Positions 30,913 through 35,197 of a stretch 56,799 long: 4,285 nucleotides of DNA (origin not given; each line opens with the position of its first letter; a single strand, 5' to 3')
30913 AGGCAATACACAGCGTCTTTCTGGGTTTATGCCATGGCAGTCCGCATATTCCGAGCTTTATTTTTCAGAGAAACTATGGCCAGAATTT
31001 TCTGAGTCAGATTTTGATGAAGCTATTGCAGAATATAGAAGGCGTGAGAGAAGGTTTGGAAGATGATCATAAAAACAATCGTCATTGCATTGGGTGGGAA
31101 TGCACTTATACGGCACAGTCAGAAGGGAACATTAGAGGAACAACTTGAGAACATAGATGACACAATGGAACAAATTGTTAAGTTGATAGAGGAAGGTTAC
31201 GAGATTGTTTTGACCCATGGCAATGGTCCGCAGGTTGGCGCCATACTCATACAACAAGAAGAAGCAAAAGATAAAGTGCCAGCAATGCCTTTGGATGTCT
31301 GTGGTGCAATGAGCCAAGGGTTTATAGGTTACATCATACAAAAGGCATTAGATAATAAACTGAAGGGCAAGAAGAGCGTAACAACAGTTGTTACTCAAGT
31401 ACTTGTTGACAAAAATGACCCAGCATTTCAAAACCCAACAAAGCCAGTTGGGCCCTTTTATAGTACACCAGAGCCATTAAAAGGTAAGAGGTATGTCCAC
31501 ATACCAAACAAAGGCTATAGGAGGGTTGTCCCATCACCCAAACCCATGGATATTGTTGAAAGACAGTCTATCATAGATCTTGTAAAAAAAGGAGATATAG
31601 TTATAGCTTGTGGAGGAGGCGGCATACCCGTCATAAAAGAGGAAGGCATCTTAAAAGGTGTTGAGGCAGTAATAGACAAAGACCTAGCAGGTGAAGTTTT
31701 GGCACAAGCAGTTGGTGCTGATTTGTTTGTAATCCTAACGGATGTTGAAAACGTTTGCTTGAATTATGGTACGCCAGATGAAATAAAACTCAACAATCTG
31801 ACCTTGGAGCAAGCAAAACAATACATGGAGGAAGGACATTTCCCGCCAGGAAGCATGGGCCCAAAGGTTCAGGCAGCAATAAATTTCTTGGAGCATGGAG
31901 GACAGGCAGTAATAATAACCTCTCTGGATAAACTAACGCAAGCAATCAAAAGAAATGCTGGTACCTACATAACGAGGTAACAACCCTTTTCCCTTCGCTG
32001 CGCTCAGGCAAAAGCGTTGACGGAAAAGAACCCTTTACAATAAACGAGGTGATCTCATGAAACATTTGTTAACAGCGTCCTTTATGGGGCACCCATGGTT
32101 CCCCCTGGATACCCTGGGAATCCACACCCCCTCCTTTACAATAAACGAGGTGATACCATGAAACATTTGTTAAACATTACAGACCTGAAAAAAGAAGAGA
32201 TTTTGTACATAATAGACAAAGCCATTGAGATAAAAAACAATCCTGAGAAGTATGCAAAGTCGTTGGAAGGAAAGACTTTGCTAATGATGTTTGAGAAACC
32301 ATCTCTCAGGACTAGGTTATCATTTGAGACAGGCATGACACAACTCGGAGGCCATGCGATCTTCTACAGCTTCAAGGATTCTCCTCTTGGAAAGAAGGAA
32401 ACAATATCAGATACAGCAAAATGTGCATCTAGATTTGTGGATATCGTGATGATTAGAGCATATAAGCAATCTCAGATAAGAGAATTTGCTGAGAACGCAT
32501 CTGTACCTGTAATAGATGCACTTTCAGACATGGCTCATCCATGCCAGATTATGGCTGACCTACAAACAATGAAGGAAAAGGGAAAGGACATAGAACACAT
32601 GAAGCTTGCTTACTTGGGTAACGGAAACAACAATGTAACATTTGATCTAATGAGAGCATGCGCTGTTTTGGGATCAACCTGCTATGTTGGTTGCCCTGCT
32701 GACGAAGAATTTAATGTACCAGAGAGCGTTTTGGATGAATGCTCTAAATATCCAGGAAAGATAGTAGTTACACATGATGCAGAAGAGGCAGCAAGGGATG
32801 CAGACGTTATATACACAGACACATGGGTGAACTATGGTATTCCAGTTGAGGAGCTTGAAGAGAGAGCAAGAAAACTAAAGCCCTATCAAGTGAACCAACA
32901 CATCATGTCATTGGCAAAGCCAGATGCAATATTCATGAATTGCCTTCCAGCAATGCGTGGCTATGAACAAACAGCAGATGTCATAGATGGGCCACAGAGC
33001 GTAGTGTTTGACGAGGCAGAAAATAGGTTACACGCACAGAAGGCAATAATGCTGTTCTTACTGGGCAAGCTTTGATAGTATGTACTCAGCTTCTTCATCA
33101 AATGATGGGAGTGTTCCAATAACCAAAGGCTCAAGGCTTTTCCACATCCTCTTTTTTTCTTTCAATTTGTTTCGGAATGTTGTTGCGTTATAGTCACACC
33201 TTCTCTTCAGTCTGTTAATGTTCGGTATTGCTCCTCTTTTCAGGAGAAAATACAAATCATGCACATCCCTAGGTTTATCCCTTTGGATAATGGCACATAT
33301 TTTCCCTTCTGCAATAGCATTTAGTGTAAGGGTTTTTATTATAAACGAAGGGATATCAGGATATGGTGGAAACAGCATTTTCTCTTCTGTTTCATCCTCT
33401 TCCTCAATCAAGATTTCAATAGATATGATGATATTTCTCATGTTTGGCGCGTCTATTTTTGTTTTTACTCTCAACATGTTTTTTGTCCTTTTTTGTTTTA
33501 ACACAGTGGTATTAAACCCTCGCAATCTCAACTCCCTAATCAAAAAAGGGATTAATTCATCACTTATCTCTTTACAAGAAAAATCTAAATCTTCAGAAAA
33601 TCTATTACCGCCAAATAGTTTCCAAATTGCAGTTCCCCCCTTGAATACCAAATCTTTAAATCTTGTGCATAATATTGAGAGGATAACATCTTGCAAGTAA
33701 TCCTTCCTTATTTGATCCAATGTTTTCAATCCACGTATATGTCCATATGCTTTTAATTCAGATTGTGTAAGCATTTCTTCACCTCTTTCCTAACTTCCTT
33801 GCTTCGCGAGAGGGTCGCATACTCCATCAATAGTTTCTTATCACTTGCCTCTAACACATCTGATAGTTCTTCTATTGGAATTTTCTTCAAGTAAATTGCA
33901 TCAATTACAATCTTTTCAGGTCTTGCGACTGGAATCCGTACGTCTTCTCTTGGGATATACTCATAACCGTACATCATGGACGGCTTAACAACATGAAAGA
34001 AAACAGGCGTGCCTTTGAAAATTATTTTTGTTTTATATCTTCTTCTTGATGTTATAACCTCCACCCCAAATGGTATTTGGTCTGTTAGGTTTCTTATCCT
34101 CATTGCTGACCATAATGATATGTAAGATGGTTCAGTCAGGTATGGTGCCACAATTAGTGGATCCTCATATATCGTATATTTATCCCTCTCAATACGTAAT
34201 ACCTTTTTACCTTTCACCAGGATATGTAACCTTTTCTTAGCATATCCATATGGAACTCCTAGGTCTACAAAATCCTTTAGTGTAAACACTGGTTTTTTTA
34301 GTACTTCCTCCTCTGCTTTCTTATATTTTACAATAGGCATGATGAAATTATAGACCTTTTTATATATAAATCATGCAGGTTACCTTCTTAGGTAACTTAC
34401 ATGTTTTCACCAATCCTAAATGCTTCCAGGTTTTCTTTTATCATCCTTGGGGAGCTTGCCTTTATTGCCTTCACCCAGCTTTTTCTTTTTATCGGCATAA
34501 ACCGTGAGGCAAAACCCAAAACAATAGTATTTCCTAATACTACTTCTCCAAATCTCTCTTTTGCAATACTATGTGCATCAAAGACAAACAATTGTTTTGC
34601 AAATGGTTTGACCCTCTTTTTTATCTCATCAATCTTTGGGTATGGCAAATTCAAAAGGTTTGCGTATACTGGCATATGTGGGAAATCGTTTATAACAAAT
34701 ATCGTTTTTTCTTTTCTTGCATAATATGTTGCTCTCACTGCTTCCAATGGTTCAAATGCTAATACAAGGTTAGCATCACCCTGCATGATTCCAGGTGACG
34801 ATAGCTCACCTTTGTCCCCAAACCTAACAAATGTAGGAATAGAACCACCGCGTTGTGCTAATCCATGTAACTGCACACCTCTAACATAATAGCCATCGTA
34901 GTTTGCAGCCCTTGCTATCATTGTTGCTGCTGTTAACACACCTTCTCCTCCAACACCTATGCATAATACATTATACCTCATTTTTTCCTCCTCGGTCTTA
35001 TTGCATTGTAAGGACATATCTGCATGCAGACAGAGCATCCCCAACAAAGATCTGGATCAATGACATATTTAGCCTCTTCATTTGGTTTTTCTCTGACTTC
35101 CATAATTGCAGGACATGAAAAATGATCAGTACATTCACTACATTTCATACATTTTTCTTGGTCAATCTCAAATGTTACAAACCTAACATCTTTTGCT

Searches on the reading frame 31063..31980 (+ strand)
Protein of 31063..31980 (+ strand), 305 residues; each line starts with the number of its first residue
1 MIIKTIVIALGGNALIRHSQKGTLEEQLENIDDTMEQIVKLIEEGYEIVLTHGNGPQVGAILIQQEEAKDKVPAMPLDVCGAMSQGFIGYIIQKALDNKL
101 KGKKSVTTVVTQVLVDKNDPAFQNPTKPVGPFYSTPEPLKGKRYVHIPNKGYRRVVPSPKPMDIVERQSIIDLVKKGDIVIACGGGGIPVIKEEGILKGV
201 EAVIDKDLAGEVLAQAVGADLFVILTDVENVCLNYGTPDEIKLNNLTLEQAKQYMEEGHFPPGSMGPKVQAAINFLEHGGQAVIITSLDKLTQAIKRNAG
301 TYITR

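Call 31: search_protein_families(library=pfam, proteins=[window:31063-31980:+], max_evalue=0.001)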
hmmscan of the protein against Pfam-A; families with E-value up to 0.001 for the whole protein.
window:31063-31980:+ (305 aa): 1 family
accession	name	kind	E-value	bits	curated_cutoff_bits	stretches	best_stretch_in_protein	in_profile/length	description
PF00696.33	AA_kinase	-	2e-30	106.7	24.9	1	4-287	1-234/234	Amino acid kinase family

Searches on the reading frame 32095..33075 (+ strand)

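Call 31: search_protein_families(library=pfam, proteins=[window:32095-33075:+], max_evalue=0.001)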
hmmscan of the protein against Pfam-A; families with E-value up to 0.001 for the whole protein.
window:32095-33075:+ (326 aa): 2 families
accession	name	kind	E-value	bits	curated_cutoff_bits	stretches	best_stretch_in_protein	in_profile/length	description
PF00185.30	OTCace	-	2.1e-49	168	29.4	1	169-321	3-156/157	Aspartate/ornithine carbamoyltransferase, Asp/Orn binding domain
PF02729.26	OTCace_N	-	7.9e-48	162.7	29.9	1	23-161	1-148/148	Aspartate/ornithine carbamoyltransferase, carbamoyl-P binding domain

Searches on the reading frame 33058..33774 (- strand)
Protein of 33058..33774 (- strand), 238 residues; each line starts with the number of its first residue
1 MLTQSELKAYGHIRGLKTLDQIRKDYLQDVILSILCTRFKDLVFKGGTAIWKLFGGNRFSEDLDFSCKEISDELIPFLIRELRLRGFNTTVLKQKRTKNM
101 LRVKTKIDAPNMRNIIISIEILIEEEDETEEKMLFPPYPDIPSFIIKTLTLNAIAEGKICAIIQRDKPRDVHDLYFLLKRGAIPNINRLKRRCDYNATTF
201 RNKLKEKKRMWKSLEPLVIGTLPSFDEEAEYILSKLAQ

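Call 31: search_protein_families(library=pfam, proteins=[window:33058-33774:-], max_evalue=0.001)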
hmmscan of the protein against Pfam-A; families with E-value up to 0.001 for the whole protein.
window:33058-33774:- (238 aa): 1 family
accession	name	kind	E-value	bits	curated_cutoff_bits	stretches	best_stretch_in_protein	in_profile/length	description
PF08843.17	AbiEii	-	1.4e-24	87.8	22.5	1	39-202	12-197/238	Nucleotidyl transferase AbiEii toxin, Type IV TA system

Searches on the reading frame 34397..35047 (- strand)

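Call 31: search_protein_families(library=pfam, proteins=[window:34397-35047:-], max_evalue=0.001)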
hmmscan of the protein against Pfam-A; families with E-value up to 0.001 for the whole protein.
window:34397-35047:- (216 aa): 1 family
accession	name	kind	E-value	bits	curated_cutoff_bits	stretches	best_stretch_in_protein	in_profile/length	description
PF01558.24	POR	-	3.7e-30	105.8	27.4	1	33-213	1-171/173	Pyruvate ferredoxin/flavodoxin oxidoreductase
